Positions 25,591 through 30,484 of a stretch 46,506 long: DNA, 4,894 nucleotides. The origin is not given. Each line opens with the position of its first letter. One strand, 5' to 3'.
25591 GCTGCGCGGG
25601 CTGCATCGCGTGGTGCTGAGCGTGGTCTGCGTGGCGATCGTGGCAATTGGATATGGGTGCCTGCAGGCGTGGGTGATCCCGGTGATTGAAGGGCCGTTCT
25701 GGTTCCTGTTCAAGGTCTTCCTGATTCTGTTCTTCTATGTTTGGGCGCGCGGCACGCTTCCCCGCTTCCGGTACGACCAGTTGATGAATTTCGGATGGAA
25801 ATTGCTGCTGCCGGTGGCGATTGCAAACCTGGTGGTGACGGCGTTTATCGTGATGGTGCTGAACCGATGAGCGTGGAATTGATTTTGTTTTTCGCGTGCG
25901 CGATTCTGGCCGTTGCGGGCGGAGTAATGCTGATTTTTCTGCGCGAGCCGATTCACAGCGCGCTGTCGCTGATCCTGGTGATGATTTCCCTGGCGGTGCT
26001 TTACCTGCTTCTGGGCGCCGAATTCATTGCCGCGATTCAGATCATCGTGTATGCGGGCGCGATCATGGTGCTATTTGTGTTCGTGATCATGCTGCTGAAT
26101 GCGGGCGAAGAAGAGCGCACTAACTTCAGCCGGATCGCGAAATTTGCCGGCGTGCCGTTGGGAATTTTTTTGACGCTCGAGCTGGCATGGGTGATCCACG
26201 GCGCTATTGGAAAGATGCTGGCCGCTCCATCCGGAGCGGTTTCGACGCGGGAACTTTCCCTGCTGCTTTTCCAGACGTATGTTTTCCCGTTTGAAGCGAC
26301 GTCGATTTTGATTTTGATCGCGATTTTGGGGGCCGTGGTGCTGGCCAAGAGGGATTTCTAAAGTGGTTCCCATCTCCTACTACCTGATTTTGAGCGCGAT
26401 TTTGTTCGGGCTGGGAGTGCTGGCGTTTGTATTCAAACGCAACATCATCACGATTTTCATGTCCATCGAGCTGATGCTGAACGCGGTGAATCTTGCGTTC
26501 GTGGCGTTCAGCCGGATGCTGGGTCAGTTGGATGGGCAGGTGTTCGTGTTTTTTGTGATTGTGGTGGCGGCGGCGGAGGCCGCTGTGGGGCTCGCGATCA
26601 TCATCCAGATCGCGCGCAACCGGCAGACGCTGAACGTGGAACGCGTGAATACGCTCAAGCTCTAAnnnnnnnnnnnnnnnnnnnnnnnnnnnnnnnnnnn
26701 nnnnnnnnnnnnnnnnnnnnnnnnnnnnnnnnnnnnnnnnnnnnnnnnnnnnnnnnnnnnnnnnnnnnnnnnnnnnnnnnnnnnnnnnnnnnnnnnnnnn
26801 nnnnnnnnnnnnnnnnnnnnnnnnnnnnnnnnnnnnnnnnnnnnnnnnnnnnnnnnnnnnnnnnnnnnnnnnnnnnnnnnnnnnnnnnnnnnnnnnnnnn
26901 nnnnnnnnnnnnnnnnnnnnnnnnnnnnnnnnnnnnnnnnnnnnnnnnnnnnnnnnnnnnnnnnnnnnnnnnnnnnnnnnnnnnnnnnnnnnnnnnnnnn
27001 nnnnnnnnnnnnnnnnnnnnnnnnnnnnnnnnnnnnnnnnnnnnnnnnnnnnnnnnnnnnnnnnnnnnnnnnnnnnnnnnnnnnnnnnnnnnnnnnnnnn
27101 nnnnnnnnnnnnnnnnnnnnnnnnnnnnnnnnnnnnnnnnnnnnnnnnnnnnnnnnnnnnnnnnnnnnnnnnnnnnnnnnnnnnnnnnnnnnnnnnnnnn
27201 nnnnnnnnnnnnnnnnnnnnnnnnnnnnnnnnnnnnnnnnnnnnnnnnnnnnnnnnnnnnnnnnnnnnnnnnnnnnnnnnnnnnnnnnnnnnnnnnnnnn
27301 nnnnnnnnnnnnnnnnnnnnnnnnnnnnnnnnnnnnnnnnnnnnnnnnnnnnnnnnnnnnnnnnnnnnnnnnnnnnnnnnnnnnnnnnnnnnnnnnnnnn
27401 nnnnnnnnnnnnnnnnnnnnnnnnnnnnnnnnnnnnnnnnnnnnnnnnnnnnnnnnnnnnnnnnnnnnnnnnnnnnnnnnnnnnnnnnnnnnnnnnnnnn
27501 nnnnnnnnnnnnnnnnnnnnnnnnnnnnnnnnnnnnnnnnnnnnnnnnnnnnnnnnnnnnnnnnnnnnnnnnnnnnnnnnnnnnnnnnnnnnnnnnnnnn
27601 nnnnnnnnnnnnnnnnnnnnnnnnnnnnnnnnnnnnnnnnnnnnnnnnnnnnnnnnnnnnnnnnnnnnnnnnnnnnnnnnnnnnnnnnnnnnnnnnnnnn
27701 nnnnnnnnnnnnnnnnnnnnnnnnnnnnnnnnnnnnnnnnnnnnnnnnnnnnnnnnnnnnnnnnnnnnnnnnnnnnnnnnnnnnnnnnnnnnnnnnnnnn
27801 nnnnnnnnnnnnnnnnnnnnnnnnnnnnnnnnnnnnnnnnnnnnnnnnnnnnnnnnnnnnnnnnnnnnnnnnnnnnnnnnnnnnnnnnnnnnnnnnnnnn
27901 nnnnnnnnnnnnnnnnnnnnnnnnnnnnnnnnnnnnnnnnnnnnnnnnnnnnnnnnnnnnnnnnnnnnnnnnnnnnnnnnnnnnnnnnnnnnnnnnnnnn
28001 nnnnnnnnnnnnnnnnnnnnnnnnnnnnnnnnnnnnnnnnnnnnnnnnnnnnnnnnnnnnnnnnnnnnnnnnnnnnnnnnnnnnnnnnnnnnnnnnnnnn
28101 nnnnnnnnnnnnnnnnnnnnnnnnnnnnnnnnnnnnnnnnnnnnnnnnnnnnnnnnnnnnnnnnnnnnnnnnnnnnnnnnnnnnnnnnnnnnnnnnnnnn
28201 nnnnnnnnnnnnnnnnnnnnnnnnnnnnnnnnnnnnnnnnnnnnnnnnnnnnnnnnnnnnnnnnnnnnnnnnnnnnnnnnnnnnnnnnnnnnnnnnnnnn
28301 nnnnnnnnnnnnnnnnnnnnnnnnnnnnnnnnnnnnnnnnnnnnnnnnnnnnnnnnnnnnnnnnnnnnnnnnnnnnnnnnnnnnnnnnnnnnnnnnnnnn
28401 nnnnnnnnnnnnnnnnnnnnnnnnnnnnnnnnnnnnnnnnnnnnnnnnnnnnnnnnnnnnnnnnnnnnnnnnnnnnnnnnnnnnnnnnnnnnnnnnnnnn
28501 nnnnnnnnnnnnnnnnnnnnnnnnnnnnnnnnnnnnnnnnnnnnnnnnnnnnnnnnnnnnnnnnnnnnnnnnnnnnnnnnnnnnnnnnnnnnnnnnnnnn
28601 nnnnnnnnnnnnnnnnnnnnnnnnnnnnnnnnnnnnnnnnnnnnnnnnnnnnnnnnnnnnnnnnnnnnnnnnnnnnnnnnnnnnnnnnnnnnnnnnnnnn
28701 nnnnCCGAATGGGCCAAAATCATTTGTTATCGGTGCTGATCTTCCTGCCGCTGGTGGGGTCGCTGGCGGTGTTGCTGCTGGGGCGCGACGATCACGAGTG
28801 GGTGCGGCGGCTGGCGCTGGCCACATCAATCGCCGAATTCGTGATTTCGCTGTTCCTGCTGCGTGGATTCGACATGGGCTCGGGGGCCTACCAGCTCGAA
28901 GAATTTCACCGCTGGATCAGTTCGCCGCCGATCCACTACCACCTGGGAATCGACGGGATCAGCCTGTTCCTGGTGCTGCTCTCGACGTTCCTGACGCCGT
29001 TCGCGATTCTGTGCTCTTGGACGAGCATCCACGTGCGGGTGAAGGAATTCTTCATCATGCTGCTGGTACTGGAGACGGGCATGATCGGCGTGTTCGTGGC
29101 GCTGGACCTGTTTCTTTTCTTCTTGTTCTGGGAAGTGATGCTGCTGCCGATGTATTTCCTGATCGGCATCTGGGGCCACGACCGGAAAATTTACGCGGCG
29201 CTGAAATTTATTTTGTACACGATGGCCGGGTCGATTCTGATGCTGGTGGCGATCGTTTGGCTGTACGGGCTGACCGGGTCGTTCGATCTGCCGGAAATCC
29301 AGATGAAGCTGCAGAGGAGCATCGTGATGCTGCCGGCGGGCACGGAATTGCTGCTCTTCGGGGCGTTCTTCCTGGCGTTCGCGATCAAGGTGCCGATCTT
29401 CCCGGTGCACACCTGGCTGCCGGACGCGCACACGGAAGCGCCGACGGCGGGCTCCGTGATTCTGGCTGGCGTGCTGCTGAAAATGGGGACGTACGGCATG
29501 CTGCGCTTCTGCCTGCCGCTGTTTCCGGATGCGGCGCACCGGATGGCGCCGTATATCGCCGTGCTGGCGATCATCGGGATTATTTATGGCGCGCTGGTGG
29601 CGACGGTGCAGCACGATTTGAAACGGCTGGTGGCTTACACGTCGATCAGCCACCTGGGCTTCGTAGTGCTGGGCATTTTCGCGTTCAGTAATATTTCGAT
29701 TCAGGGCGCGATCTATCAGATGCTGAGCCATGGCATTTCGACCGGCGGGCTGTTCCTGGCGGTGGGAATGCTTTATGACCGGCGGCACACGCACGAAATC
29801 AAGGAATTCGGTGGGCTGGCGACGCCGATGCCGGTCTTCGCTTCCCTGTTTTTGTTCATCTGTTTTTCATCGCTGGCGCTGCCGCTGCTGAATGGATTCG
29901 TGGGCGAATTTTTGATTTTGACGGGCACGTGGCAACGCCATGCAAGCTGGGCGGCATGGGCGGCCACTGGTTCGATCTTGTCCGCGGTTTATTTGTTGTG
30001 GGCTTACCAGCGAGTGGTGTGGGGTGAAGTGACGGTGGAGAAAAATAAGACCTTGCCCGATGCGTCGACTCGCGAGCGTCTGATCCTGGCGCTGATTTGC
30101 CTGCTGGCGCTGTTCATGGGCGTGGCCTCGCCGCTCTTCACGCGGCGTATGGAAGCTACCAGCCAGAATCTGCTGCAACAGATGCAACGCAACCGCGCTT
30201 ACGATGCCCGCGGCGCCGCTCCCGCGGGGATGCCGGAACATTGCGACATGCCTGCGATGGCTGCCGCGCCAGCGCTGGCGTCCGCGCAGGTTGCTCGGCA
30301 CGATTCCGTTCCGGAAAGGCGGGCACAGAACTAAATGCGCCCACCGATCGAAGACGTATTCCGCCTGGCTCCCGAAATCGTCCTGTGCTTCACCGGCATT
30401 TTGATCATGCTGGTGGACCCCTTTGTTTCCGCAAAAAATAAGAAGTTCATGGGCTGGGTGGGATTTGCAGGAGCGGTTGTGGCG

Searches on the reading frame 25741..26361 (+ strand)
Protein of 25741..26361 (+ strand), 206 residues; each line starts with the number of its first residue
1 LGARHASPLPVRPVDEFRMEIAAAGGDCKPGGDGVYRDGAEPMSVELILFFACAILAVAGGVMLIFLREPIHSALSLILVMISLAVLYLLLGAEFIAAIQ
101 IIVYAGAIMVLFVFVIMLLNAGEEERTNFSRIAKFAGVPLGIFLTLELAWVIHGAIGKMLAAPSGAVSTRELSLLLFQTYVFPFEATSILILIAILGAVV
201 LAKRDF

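Call 5: search_protein_families(library=pfam, proteins=[window:25741-26361:+])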
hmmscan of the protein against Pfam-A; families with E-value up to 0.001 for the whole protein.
window:25741-26361:+ (206 aa): 1 family
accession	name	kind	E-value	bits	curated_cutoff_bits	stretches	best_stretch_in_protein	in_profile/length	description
PF00499.25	Oxidored_q3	-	8.9e-39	133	33.2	1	61-201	2-146/146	NADH-ubiquinone/plastoquinone oxidoreductase chain 6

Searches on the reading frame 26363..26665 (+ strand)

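Call 5: search_protein_families(library=pfam, proteins=[window:26363-26665:+])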
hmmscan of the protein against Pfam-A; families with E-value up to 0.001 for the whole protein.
window:26363-26665:+ (100 aa): 1 family
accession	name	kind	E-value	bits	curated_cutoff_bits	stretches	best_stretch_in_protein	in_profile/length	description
PF00420.29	Oxidored_q2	-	4.7e-30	103.6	26.1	1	7-99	2-94/95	NADH-ubiquinone/plastoquinone oxidoreductase chain 4L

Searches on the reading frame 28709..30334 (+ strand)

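Call 5: search_protein_families(library=pfam, proteins=[window:28709-30334:+])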
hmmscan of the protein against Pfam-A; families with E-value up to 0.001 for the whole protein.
window:28709-30334:+ (541 aa): 2 families
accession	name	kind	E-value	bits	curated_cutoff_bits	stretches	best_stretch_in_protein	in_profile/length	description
PF00361.26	Proton_antipo_M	-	1.2e-81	274.7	21.5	1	131-424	1-293/294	NADH:quinone oxidoreductase/Mrp antiporter, TM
PF01059.23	Oxidored_q5_N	-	0.00054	20.5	22.7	1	72-121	50-103/110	NADH-ubiquinone oxidoreductase chain 4, amino terminus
